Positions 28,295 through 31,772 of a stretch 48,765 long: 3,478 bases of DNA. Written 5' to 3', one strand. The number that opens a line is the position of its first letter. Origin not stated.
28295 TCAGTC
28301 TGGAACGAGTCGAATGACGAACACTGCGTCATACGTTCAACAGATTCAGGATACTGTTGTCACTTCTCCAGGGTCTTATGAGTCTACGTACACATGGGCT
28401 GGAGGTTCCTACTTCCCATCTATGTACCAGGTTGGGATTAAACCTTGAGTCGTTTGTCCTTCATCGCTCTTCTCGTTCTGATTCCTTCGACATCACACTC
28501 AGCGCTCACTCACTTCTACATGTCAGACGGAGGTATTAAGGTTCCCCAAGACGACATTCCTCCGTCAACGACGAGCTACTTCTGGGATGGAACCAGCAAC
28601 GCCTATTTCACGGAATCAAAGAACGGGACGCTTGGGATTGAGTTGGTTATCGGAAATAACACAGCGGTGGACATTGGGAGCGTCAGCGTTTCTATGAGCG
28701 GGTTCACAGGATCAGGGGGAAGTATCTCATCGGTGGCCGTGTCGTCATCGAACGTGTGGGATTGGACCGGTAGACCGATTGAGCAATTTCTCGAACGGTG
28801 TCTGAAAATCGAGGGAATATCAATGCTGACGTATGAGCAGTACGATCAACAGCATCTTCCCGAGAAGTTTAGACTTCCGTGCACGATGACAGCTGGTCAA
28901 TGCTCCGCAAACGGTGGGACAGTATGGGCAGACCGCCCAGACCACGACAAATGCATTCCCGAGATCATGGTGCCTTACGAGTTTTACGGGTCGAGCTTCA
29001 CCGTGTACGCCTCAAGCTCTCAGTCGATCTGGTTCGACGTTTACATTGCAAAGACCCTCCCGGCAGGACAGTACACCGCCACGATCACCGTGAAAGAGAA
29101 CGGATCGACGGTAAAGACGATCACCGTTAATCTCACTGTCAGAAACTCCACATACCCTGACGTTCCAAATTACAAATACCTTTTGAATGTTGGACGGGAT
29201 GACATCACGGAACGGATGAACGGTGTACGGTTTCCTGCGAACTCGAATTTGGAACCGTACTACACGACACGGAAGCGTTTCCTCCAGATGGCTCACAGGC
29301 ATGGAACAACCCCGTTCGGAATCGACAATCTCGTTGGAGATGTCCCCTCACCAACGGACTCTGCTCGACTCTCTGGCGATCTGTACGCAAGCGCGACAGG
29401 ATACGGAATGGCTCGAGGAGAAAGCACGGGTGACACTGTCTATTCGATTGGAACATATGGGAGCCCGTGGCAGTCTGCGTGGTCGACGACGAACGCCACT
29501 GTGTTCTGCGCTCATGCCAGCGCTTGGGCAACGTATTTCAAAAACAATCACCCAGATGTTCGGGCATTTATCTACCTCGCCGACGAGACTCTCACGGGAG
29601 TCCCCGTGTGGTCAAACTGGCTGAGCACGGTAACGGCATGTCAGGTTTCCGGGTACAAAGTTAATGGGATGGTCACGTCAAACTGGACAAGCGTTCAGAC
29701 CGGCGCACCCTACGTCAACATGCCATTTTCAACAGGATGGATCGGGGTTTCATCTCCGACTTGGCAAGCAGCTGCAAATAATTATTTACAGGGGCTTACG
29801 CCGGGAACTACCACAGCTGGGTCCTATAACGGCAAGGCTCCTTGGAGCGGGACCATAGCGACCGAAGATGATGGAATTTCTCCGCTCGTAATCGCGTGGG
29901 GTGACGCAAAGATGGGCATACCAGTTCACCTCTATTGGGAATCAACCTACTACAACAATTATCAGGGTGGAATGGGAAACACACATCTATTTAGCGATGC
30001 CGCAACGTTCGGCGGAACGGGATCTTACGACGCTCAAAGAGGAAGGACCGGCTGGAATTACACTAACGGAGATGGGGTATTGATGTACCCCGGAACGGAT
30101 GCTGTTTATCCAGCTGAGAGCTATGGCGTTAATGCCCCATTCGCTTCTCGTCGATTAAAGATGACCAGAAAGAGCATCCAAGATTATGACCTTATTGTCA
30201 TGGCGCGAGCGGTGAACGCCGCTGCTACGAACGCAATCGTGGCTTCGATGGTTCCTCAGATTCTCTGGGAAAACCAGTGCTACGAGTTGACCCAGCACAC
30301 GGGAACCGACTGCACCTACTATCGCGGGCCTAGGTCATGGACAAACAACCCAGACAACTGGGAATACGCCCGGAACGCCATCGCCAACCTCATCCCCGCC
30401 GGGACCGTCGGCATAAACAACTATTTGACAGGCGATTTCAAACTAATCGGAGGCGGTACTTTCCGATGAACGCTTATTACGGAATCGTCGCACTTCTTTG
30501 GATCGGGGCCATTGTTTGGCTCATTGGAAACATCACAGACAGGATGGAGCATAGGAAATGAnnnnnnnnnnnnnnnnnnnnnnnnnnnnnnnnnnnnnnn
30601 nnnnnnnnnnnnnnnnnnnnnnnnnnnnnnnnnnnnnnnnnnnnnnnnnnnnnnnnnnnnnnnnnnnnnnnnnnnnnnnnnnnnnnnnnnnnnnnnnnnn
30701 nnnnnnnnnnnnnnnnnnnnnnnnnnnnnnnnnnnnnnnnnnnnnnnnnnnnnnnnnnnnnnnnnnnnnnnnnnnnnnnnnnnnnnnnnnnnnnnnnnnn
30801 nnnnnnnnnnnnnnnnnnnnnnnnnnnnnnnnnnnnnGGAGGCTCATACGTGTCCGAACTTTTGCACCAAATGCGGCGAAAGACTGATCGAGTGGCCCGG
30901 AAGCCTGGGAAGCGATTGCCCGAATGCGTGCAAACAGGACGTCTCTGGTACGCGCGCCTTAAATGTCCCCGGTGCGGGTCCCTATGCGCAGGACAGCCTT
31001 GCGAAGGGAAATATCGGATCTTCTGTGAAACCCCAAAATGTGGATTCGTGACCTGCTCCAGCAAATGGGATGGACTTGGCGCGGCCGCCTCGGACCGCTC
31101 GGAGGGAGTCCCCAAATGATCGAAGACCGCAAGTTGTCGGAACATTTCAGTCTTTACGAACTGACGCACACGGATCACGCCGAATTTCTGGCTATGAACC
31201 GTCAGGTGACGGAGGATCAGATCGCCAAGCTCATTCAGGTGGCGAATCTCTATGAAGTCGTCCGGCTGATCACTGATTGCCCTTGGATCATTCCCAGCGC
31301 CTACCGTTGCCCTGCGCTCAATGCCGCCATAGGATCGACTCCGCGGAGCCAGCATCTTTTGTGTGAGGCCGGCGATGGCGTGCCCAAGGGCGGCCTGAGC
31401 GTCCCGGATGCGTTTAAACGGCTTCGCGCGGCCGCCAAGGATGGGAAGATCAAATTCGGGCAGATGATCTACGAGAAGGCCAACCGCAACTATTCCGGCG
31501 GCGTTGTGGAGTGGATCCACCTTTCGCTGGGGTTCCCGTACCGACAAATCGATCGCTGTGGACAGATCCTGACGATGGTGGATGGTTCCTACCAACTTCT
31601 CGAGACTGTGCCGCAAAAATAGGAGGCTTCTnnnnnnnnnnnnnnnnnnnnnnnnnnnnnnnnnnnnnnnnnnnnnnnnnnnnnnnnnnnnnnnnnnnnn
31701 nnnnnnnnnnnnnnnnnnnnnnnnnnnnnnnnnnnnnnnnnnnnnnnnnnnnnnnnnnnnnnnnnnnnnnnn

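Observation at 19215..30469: Five of seven proteins in an 11-kb tail-fibre-position cassette carry Sec-type signal peptides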

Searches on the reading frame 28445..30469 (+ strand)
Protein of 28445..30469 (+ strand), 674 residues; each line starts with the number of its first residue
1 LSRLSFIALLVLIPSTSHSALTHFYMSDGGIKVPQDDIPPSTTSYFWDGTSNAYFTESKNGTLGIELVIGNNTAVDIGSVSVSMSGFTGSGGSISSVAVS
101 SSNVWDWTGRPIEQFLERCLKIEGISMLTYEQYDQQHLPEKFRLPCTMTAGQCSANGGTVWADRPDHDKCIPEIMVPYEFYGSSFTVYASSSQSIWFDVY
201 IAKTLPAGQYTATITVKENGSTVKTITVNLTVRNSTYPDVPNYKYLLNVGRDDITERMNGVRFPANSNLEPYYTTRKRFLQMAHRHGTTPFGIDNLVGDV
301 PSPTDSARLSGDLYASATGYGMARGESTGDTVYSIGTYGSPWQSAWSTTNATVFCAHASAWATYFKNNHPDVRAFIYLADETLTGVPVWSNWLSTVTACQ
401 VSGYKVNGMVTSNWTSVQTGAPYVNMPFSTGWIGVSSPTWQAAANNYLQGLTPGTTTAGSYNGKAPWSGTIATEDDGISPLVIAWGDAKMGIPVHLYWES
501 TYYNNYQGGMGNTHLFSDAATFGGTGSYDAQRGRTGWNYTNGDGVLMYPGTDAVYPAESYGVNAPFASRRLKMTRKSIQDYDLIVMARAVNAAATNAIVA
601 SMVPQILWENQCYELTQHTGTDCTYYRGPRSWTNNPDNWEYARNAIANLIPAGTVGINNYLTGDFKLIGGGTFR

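Call 4: search_protein_families(library=pfam, proteins=[window:28445-30469:+], max_evalue=0.1)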
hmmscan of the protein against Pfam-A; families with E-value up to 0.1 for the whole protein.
window:28445-30469:+ (674 aa): 3 families
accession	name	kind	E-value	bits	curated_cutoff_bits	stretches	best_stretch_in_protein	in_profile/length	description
PF19543.5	GH123_N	-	2.2e-05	23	22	1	185-238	258-311/969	Glycoside hydrolase 123, N-terminal domain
PF22680.2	Glyco_hydro_123_N_2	-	0.00076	19.8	27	1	182-217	106-141/142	Glycoside hydrolase 123 N-terminal domain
PF18590.6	IMP2_N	-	0.033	15.2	25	1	238-287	38-83/89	Immune Mapped Protein 2 (IMP2) N-terminal domain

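Call 5: search_protein_families(library=phrogs, proteins=[window:28445-30469:+], max_evalue=0.01)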
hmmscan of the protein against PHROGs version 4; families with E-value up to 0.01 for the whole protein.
window:28445-30469:+ (674 aa): 0 families

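Call 15: search_solved_structures(query=window:28445-30469:+, max_evalue=1)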
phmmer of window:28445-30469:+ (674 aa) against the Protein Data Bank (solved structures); distinct sequences matched with E-value up to 1: 3.
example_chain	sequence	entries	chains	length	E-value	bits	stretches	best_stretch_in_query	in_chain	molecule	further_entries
5l7v_A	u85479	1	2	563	1.3e-06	30.4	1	183-250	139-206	glycoside hydrolase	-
5l7r_A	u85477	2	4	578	1.4e-06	30.3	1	183-250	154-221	glycoside hydrolase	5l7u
8k2f_A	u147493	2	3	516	4.5e-05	25.3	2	541-588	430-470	Oligosaccharide-releasing beta-N-acetylgalactosaminidase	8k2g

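Call 45: search_protein_families(library=ncbifam, proteins=[window:28445-30469:+], max_evalue=0.05)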
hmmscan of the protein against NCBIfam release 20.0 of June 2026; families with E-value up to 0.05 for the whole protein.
window:28445-30469:+ (674 aa): 0 families

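Call 53: search_dna_similar(query=window:28445-30469:+, collection=phages, mode=protein, max_rows=15, max_evalue=0.001)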
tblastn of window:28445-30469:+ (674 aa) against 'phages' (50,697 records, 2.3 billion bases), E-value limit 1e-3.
No match.

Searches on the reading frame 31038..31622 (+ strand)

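Call 5: search_protein_families(library=phrogs, proteins=[window:31038-31622:+], max_evalue=0.01)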
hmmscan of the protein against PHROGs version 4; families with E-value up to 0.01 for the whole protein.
window:31038-31622:+ (194 aa): 3 families
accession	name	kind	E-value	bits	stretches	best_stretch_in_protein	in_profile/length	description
phrog_894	-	lysis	6e-19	69.3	1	30-166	43-163/389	endolysin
phrog_17373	-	other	0.00018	22.3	1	75-113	48-86/224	peptidase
phrog_28234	-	lysis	0.00087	19.4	1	54-108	260-315/372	endolysin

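Call 22: search_protein_families(library=pfam, proteins=[window:31038-31622:+], max_evalue=0.01)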
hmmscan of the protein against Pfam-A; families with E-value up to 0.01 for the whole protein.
window:31038-31622:+ (194 aa): 1 family
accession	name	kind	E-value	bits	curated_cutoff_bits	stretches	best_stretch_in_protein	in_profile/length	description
PF08291.16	Peptidase_M15_3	-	3.6e-08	33.9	23.2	1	51-119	9-79/108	Peptidase M15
